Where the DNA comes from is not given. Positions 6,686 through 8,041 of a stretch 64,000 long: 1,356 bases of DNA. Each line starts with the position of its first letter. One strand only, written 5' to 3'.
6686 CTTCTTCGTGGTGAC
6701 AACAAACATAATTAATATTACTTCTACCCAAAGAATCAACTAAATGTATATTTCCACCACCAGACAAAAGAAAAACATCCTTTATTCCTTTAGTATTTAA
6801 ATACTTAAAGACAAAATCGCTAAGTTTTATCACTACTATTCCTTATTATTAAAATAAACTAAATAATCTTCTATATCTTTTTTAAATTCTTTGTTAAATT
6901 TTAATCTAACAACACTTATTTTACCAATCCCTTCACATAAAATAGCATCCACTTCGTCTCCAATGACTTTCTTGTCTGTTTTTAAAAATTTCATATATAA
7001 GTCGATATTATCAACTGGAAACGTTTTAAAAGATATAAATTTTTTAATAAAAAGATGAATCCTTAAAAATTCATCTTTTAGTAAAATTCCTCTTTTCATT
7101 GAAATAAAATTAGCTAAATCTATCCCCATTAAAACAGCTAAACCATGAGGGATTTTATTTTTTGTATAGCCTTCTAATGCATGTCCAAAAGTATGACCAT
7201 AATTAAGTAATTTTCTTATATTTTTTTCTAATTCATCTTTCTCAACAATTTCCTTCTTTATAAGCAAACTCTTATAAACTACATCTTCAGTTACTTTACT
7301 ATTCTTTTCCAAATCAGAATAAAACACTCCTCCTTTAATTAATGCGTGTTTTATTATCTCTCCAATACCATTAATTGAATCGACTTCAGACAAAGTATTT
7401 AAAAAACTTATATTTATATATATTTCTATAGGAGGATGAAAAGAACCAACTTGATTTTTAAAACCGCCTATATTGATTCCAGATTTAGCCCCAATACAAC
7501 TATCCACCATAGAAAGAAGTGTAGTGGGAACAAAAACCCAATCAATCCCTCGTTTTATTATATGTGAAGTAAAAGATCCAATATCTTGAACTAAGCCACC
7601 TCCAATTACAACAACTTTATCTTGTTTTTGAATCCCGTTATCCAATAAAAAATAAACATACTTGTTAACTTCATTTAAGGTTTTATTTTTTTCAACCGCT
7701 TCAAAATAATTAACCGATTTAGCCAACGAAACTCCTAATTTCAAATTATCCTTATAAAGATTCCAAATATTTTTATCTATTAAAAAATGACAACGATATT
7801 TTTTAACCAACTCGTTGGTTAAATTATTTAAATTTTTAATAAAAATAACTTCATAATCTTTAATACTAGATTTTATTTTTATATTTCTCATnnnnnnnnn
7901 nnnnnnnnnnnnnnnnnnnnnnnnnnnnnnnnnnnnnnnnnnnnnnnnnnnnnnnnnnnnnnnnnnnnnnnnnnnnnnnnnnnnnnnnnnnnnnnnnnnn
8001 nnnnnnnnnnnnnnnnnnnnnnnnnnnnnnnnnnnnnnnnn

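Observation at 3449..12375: CDP-hexose operon combined with shikimate-pathway-like cyclase, kinase, HAD phosphatase, TPP enzyme and a NeuB-like aldolase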

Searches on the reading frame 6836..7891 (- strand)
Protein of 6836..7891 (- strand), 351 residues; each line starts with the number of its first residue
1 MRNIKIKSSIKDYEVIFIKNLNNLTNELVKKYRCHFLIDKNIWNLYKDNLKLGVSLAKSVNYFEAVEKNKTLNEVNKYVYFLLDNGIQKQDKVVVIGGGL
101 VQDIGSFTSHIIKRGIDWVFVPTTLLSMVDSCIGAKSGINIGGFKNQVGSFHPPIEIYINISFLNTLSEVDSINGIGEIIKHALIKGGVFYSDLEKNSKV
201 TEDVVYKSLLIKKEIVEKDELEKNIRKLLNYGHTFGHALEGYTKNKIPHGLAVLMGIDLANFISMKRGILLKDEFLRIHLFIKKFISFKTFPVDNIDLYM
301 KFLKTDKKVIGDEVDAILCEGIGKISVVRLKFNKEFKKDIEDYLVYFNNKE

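Call 4: search_protein_families(library=pfam, proteins=[window:6836-7891:-], max_evalue=0.01)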
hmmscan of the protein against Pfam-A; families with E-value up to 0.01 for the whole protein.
window:6836-7891:- (351 aa): 4 families
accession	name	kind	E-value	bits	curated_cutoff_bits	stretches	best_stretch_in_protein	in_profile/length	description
PF24621.2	DHQS_C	-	2.7e-31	108.9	27.6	1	175-309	1-144/144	3-dehydroquinate synthase C-terminal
PF01761.26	DHQ_synthase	-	4.3e-31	107.4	24.2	1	64-169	5-110/115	3-dehydroquinate synthase N-terminal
PF13685.12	Fe-ADH_2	-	0.00014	22.3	28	1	19-125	8-108/149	Iron-containing alcohol dehydrogenase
PF00465.25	Fe-ADH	-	0.00096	19.2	31.3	1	21-124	11-130/168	Iron-containing alcohol dehydrogenase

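Call 5: search_protein_families(library=ncbifam, proteins=[window:6836-7891:-], max_evalue=0.01)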
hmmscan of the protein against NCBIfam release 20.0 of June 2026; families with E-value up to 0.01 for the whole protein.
window:6836-7891:- (351 aa): 6 families
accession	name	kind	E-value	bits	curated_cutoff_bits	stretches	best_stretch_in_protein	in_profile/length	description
TIGR04425.1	P_lya_rel_AroB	hypoth_equivalog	3e-102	342.2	400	1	6-344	1-345/348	AroB-related putative sugar phosphate phospholyase (cyclizing)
TIGR01357.1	aroB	equivalog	4.2e-75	253.1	305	1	15-333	3-335/344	3-dehydroquinate synthase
NF004852.0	PRK06203.1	equivalog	8.1e-40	136.9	333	1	46-284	77-326/407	3-dehydroquinate synthase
NF010556.0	PRK13951.1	equivalog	1.4e-38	133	560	1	62-331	210-483/492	bifunctional shikimate kinase AroK/3-dehydroquinate synthase AroB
NF010627.0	PRK14021.1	equivalog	2e-32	112.3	565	1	66-325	246-522/542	bifunctional shikimate kinase/3-dehydroquinate synthase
NF002022.0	PRK00843.1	equivalog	0.0061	15.6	413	0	19-168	22-161/350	NAD(P)-dependent glycerol-1-phosphate dehydrogenase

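Call 8: find_encoding_contigs(protein=window:6836-7891:-, flank=10000, max_places=6)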
Protein window:6836-7891:- (351 aa): 18 contigs read that carry it; 3 places shown.
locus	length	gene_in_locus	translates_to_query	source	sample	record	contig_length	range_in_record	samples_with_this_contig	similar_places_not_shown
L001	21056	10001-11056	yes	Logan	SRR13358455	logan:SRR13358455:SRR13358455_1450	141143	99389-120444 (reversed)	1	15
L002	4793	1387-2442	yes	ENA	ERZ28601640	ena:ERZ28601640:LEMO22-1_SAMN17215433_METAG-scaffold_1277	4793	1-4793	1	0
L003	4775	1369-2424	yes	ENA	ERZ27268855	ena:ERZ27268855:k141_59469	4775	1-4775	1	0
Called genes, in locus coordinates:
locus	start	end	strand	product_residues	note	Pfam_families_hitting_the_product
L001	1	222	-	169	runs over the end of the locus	PF01501:Glyco_transf_8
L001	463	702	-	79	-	PF01501:Glyco_transf_8 (weak)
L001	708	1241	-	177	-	PF13692:Glyco_trans_1_4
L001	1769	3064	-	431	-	PF13173:AAA_14, PF13635:DUF4143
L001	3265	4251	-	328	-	PF00535:Glycos_transf_2, PF10111:Glyco_tranf_2_2, PF13641:Glyco_tranf_2_3 (weak)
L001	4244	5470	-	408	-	PF00534:Glycos_transf_1, PF13692:Glyco_trans_1_4, PF13524:Glyco_trans_1_2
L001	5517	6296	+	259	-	PF00483:NTP_transferase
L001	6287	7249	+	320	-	PF04321:RmlD_sub_bind, PF01073:3Beta_HSD, PF01370:Epimerase, PF02719:Polysacc_synt_2, PF16363:GDP_Man_Dehyd, PF07993:NAD_binding_4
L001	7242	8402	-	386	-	PF03102:NeuB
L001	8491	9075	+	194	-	-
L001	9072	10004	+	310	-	PF08282:Hydrolase_3 (faint)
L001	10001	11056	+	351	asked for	PF01761:DHQ_synthase, PF24621:DHQS_C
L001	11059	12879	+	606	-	PF02776:TPP_enzyme_N, PF00205:TPP_enzyme_M, PF02775:TPP_enzyme_C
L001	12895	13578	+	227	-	PF04321:RmlD_sub_bind (weak), PF23441:SDR (faint), PF01370:Epimerase (weak), PF13561:adh_short_C2, PF00106:adh_short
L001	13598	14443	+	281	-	PF01370:Epimerase, PF04321:RmlD_sub_bind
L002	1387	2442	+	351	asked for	PF01761:DHQ_synthase, PF24621:DHQS_C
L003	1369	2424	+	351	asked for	PF01761:DHQ_synthase, PF24621:DHQS_C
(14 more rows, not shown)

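Call 9: find_homologous_proteins(query=window:6836-7891:-, max_evalue=1e-10)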
Query window:6836-7891:- (351 aa): 6029 proteins with E <= 1e-10 among 8000 candidates; the best 120 are listed.
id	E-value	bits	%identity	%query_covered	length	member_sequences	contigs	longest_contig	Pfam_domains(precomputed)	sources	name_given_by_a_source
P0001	2.5e-224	762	100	100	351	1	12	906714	PF24621.3,PF01761.27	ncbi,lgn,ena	-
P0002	8.7e-201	684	88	100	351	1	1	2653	PF24621.3,PF01761.27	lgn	-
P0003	1.9e-147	509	67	99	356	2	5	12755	PF24621.3,PF01761.27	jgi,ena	-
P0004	2.3e-146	506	66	100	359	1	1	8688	PF24621.3,PF01761.27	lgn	-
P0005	3.2e-145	502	67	99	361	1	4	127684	PF24621.3,PF01761.27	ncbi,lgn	-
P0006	6.0e-145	501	68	99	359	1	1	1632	PF24621.3,PF01761.27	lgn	-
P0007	2.6e-140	486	65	99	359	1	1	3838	PF24621.3,PF01761.27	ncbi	-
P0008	2.3e-137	476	65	99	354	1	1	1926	PF24621.3,PF01761.27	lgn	-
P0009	2.0e-136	473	63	99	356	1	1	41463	PF24621.3,PF01761.27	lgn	-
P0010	7.3e-135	468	62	99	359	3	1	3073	PF24621.3,PF01761.27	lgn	-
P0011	1.5e-132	460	63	99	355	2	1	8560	PF24621.3,PF01761.27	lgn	-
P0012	2.4e-126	440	61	99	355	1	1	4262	PF24621.3,PF01761.27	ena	-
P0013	3.0e-126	439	57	99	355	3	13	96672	PF13685.13,PF24621.3,PF00465.26,PF01761.27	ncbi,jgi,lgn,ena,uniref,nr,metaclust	ncbi:hypothetical protein A3A46_01655 [Candidatus Roizmanbacteria bacterium RIFCSPLOWO2_01_FULL_37_1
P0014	2.7e-125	436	57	99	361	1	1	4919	PF24621.3,PF01761.27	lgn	-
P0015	2.7e-120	420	56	99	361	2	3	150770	PF24621.3,PF01761.27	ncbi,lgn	-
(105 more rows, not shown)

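Call 13: find_related_loci(query=A1, collection=genome_contigs, flank=10000)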
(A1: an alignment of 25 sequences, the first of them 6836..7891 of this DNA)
Query A1 (351 aa) in genome_contigs; peptide patterns used: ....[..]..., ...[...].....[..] (x = any residue, [..] = any of these).
600 stretches matched a pattern (row limit reached: there are more); 594 encode a relative of the query (tblastn E <= 1e-3); the best 80 are kept; 80 distinct loci.
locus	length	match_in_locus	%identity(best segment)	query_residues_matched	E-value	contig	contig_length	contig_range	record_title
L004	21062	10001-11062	56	4-349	7e-126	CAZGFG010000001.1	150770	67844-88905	MAG TPA_asm: uncultured Gammaproteobacteria bacterium isolate binchicken_co125_1135 genome assembly, contig: NODE_224_le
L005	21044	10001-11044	51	1-343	4e-110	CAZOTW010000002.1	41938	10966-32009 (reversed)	MAG TPA_asm: uncultured Gammaproteobacteria bacterium isolate SRP080215_co1_129 genome assembly, contig: NODE_216_length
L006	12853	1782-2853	56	1-349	2e-98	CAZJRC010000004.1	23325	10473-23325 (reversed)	MAG TPA_asm: uncultured Gammaproteobacteria bacterium isolate binchicken_co251_951 genome assembly, contig: NODE_2975_le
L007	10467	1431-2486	40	1-346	3e-83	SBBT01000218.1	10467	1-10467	MAG: Candidatus Troglogloeales bacterium isolate Bin_6_1_1 Hy_contig16085, whole genome shotgun sequence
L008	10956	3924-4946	42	4-339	2e-81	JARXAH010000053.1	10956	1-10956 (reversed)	MAG: Bacteriovoracaceae bacterium isolate B02.bin.3 k141_28945, whole genome shotgun sequence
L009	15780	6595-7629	41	1-344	5e-81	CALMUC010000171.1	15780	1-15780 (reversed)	MAG TPA_asm: uncultured Lachnospiraceae bacterium isolate ERR1414273_bin.30_CONCOCT_v1.1_MAG genome assembly, contig: ER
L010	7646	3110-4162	39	1-345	5e-80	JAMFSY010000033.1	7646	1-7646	MAG: Candidatus Methylacidiphilales bacterium isolate NGEE_A_bin15 k127_183301, whole genome shotgun sequence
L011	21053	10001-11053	41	4-349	3e-78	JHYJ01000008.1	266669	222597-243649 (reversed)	Lachnospiraceae bacterium AB2028 T322DRAFT_scaffold00006.6_C, whole genome shotgun sequence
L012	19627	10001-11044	38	4-347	5e-76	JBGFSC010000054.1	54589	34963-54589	MAG: Elusimicrobiota bacterium isolate BA1A30.2019.Bin.75 NODE_333_length_54589_cov_4.393717, whole genome shotgun seque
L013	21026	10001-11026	41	4-344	2e-75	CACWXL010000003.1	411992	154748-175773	MAG: Ruminococcaceae bacterium isolate RUG11004 genome assembly, contig: RUG11004_asm_3, whole genome shotgun sequence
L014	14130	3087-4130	39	2-344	1e-74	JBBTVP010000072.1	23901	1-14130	MAG: Patescibacteria group bacterium isolate H51-bin047_1 H51_bin047_1_000000000072, whole genome shotgun sequence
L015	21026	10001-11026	36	6-344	2e-73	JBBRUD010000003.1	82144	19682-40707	MAG: Desulfovibrionales bacterium isolate La3_concoct.111 La3_concoct.111_K_1782145_L_82144_cov_18.0000, whole genome sh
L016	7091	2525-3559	36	1-340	3e-73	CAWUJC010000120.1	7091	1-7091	MAG: uncultured bacterium isolate SRR17458613_concoct_15_1705322974 genome assembly, contig: ERZ21854015.255, whole geno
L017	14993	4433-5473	38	1-343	5e-73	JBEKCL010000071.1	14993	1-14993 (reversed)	MAG: Dehalococcoidia bacterium isolate SPRUCE 159 SPRUCE_159_71, whole genome shotgun sequence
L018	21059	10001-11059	37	1-348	6e-73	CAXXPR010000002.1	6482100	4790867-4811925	MAG: Desulfatiglandales bacterium isolate a8f5a47d-4dac-4919-b032-e1fff6f47f18 genome assembly, contig: contig_2, whole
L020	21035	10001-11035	40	1-344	2e-72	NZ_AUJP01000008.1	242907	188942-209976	Butyrivibrio sp. MB2005 G610DRAFT_scaffold00006.6_C, whole genome shotgun sequence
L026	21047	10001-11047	40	1-344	1e-70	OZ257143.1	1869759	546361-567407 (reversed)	MAG: Gammaproteobacteria bacterium isolate 3ba8531f-4df8-48da-8f3c-568d6544bbbc genome assembly, chromosome: 1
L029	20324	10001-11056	38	1-350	2e-68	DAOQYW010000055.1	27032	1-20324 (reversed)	MAG TPA_asm: Bacteroidales bacterium isolate AMR_MDS_1000 NODE_2082_length_27032_cov_6.785150, whole genome shotgun sequ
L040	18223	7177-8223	37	1-344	3e-70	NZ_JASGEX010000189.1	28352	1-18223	MAG: Parafilimonas sp. isolate 8M025 JMF-2106-05-0008A.bin.25_188, whole genome shotgun sequence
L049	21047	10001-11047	36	3-345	1e-65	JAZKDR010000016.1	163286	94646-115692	MAG: Pseudomonadota bacterium isolate DC_HB_01_SPN181219-bin059 DCHB01SPN_B059_0_000000000016, whole genome shotgun sequ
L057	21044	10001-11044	37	6-349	2e-63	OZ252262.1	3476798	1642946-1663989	MAG: Balneolaceae bacterium isolate faeea5ec-903c-412a-b0fb-6eb73e0da57e genome assembly, chromosome: 1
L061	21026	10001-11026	39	6-340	1e-62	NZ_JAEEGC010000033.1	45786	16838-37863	Clostridium thailandense strain PL3 NG-25456_PL3_lib407054_6879_1_1_contig_33, whole genome shotgun sequence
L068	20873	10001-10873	42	1-282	6e-61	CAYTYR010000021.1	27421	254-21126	MAG TPA_asm: uncultured Clostridia bacterium isolate binchicken_co220_96 genome assembly, contig: NODE_1021_length_27421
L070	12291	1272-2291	32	3-337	1e-60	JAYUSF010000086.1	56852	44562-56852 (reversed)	MAG: Verrucomicrobiota bacterium isolate GL117_UP_concoct_13 GL117_UP_concoct_13_85, whole genome shotgun sequence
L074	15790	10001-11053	32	1-343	3e-60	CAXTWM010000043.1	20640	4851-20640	MAG TPA_asm: uncultured Armatimonadales bacterium isolate public_SRR13126859_metawrap_bin.2 genome assembly, contig: pub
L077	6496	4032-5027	33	3-325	3e-59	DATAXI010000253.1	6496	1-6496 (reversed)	MAG TPA_asm: Chthoniobacteraceae bacterium isolate SMAG_U5649 k141_1360228, whole genome shotgun sequence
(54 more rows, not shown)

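Call 17: search_protein_families(library=ncbifam, proteins=[L057:7633-8622:+, L014:1368-2318:+, L008:913-1542:+, L070:2348-3079:+, L017:885-1670:+, L049:5859-6623:+, L020:11046-12365:+, L077:2563-3366:+, L020:12372-13982:+, L018:8707-9180:+], max_evalue=0.00001)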
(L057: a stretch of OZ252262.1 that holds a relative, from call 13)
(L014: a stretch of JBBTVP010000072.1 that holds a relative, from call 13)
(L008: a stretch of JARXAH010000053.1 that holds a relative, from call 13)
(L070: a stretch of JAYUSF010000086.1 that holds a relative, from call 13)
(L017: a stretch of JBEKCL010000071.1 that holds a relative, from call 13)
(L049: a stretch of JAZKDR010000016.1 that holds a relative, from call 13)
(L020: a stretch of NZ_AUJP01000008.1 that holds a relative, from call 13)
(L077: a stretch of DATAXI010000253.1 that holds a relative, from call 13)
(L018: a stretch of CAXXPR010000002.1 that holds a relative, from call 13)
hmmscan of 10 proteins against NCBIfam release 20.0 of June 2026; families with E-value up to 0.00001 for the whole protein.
L057:7633-8622:+ (330 aa): 8 families
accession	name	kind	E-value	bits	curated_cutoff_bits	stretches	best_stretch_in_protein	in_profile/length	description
TIGR04380.1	myo_inos_iolG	equivalog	3.7e-30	104.9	355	1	3-317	2-313/330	inositol 2-dehydrogenase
NF052479.1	LevoglcsnDh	equivalog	7.6e-29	100.5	650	1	50-202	66-220/386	levoglucosan dehydrogenase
NF008607.0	PRK11579.1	subfamily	1.2e-23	83.7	330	1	3-229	5-232/346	oxidoreductase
NF040723.1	UDP-GlcNAcDh_Arch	equivalog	1.5e-22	80.5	450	1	3-217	1-211/302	UDP-N-acetylglucosamine 3-dehydrogenase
NF052679.1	InsChiInosDhIolG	equivalog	1.5e-15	57.1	540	1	1-248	1-252/343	bifunctional inositol 2-dehydrogenase/D-chiro-inositol 1-dehydrogenase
NF041392.1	XylDh_Gfo6_Halo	equivalog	2.7e-15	56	350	1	57-327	82-341/350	D-xylose 1-dehydrogenase Gfo6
NF007574.0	PRK10206.1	equivalog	5.1e-12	45.5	352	1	49-205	57-208/345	oxidoreductase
NF058563.1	BT_2159_fam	equivalog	4.3e-08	32.6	650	1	3-142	1-147/350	disaccharide 3-dehydrogenase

L014:1368-2318:+ (317 aa): 21 families
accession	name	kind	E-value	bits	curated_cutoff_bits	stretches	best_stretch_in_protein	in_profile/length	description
TIGR01327.1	PGDH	equivalog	1.8e-62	211.8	454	1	31-307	23-293/525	phosphoglycerate dehydrogenase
NF008759.0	PRK11790.1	equivalog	5.9e-57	193.2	404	1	33-316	39-318/410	phosphoglycerate dehydrogenase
NF009714.1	PRK13243.1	equivalog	3.3e-53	181.2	455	1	41-312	38-310/332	glyoxylate reductase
NF005069.0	PRK06487.1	equivalog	3.1e-47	161.2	448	1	37-304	37-300/320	2-hydroxyacid dehydrogenase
NF011938.0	PRK15409.1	equivalog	9.6e-45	153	492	1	16-311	13-305/324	glyoxylate/hydroxypyruvate reductase GhrB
NF005387.0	PRK06932.1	equivalog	3.2e-42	144.6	492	1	40-314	36-309/314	2-hydroxyacid dehydrogenase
NF006263.0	PRK08410.1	equivalog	7.8e-42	143.7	389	1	39-315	33-307/311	D-2-hydroxyacid dehydrogenase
NF000492.1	vanH_gen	exception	1.2e-40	139.5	540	1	68-303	65-299/312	D-lactate dehydrogenase VanH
NF005750.0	PRK07574.1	equivalog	1.6e-39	136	329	1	60-299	105-341/386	NAD-dependent formate dehydrogenase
NF001309.0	PRK00257.1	equivalog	2.3e-37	128.9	434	1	47-298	36-261/379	4-phosphoerythronate dehydrogenase PdxB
NF041369.1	Dhydh_Halo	equivalog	5e-37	127.7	400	1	78-306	64-286/305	D-2-hydroxyacid dehydrogenase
NF000004.1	vanH-D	exception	5.3e-34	117.8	550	1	68-295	71-297/323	D-lactate dehydrogenase VanH-D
NF000371.1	vanH_Agroup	exception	1.1e-32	113.5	700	1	68-303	70-304/322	VanH-A/VanH-Pt family D-lactate dehydrogenase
NF006374.0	PRK08605.1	subfamily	2.8e-32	112.1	356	1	69-303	69-310/332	D-lactate dehydrogenase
NF000112.1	vanH-Amyco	exception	5.5e-28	98.2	625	1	63-273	90-290/348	VanH-AOV family D-lactate dehydrogenase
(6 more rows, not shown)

L008:913-1542:+ (210 aa): 9 families
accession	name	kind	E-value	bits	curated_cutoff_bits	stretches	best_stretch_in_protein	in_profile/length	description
NF010546.0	PRK13936.1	equivalog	2.9e-34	118.5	276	1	32-193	24-186/197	phosphoheptose isomerase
TIGR00441.1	gmhA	equivalog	1e-33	116.6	209.45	1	42-193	2-151/154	D-sedoheptulose 7-phosphate isomerase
NF001628.0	PRK00414.1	equivalog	1.5e-30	106.3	265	1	30-191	23-182/192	D-sedoheptulose 7-phosphate isomerase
NF008138.0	PRK10886.1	equivalog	1.7e-24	86.6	352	1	35-186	25-177/196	DnaA initiator-associating protein DiaA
NF010547.0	PRK13938.1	equivalog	7e-24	84.6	320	1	47-194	41-186/196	D-sedoheptulose 7-phosphate isomerase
NF003915.0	PRK05441.1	subfamily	9.1e-09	34.7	168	1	36-172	47-184/300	N-acetylmuramic acid 6-phosphate etherase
NF009222.0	PRK12570.1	subfamily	3.2e-06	26.2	255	1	94-170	112-189/307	N-acetylmuramic acid 6-phosphate etherase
NF008458.0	PRK11337.1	equivalog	4.5e-06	25.8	378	0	115-169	184-238/293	MurR/RpiR family transcriptional regulator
NF040776.2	AlsR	equivalog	7e-06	25.2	400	0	114-173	171-230/279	transcriptional repressor AlsR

L070:2348-3079:+ (244 aa): 6 families
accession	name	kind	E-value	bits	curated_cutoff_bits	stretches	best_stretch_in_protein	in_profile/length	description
TIGR03584.1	PseF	equivalog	2.4e-27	96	205.7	1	7-152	1-148/222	pseudaminic acid cytidylyltransferase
NF009905.0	PRK13368.1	subfamily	2.1e-17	63.3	255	1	5-129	2-122/243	3-deoxy-manno-octulosonate cytidylyltransferase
NF003952.0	PRK05450.1-5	subfamily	7.7e-15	54.7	193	1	5-131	2-126/250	3-deoxy-manno-octulosonate cytidylyltransferase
NF003950.0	PRK05450.1-3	subfamily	1.9e-14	53.6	234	1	5-120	2-116/248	3-deoxy-manno-octulosonate cytidylyltransferase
NF003948.0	PRK05450.1-1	equivalog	2.5e-10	40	281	1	4-131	4-130/248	3-deoxy-manno-octulosonate cytidylyltransferase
TIGR00466.1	kdsB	equivalog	3.4e-08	33.2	155.2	1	9-79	6-75/241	3-deoxy-manno-octulosonate cytidylyltransferase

L017:885-1670:+ (262 aa): 4 families
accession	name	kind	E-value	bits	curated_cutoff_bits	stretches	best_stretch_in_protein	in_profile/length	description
TIGR02311.1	HpaI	equivalog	5.8e-55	186.4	368.8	1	7-245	3-240/249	4-hydroxy-2-oxoheptanedioate aldolase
NF007849.0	PRK10558.1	equivalog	2.2e-52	178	393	1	6-212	9-215/256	2-dehydro-3-deoxyglucarate aldolase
TIGR03239.1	GarL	equivalog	6.7e-52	176.5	406.75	1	7-211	3-207/249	2-dehydro-3-deoxyglucarate aldolase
NF007521.0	PRK10128.1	equivalog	5.5e-44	150.7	441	1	6-243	8-244/267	2-keto-3-deoxy-L-rhamnonate aldolase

L049:5859-6623:+ (255 aa): 7 families
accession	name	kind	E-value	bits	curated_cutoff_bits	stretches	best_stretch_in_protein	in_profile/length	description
NF009905.0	PRK13368.1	subfamily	9.9e-82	273.9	255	1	1-246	1-240/243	3-deoxy-manno-octulosonate cytidylyltransferase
NF003952.0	PRK05450.1-5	subfamily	1.7e-75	253.4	193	1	1-245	1-246/250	3-deoxy-manno-octulosonate cytidylyltransferase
NF003950.0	PRK05450.1-3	subfamily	9.9e-60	201.9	234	1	1-247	1-245/248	3-deoxy-manno-octulosonate cytidylyltransferase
NF003948.0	PRK05450.1-1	equivalog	1.1e-54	185.3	281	1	2-245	5-244/248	3-deoxy-manno-octulosonate cytidylyltransferase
TIGR00466.1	kdsB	equivalog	4.5e-44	150.6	155.2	1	4-237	4-240/241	3-deoxy-manno-octulosonate cytidylyltransferase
TIGR03584.1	PseF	equivalog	3.7e-06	26.7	205.7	1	4-131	1-131/222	pseudaminic acid cytidylyltransferase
NF010933.0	PRK14353.1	equivalog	4.1e-06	25.7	505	1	10-128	18-133/453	bifunctional UDP-N-acetylglucosamine diphosphorylase/glucosamine-1-phosphate N-acetyltransferase GlmU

L020:11046-12365:+ (440 aa): 4 families
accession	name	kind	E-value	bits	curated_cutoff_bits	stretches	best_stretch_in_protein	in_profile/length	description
TIGR01311.1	glycerol_kin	equivalog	2e-07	29.7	590.35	1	151-256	154-266/496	glycerol kinase GlpK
TIGR01314.1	gntK_FGGY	equivalog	3.8e-07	29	648.55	1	4-218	3-213/505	gluconokinase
TIGR01312.1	XylB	equivalog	4.6e-07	28.7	380.25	1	6-215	3-209/481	xylulokinase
NF000756.0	PRK00047.1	subfamily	6.7e-06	24.7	498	1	151-256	158-270/502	glycerol kinase GlpK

L077:2563-3366:+ (268 aa): 0 families

L020:12372-13982:+ (537 aa): 8 families
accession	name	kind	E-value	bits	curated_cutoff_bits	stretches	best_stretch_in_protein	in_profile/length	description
NF006049.0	PRK08195.1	subfamily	2.9e-23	82.5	229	1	126-271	131-272/344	4-hyroxy-2-oxovalerate/4-hydroxy-2-oxopentanoic acid aldolase,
TIGR03217.1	4OH_2_O_val_ald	equivalog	1e-18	67.7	286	1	142-268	142-264/334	4-hydroxy-2-oxovalerate aldolase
NF040608.1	division_SteA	equivalog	1.7e-09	37.1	150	1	331-389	140-198/369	putative cytokinetic ring protein SteA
NF002085.0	PRK00915.1-2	subfamily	1.9e-07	30.2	517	0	117-247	128-251/504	2-isopropylmalate synthase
TIGR02146.1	LysS_fung_arch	equivalog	4.8e-07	29.4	413.55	1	7-244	1-235/344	homocitrate synthase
TIGR02090.1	LEU1_arch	subfamily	2.6e-06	26.8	484.75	0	6-246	2-237/363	isopropylmalate/citramalate/homocitrate synthases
NF042433.1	CitmalDyn_Leptosp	equivalog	3.8e-06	25.8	950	0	129-254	142-262/514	(R)-citramalate synthase CimA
NF002086.0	PRK00915.1-3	equivalog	5.3e-06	25.2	532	0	155-250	163-255/516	2-isopropylmalate synthase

L018:8707-9180:+ (158 aa): 2 families
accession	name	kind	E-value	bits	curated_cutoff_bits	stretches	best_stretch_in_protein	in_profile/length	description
NF040884.1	acetylneur_anom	equivalog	1.8e-22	79.9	160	1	18-155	16-154/155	N-acetylneuraminate anomerase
TIGR00022.1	TIGR00022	subfamily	4.9e-18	65.3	45.5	1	18-154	16-153/155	YhcH/YjgK/YiaL family protein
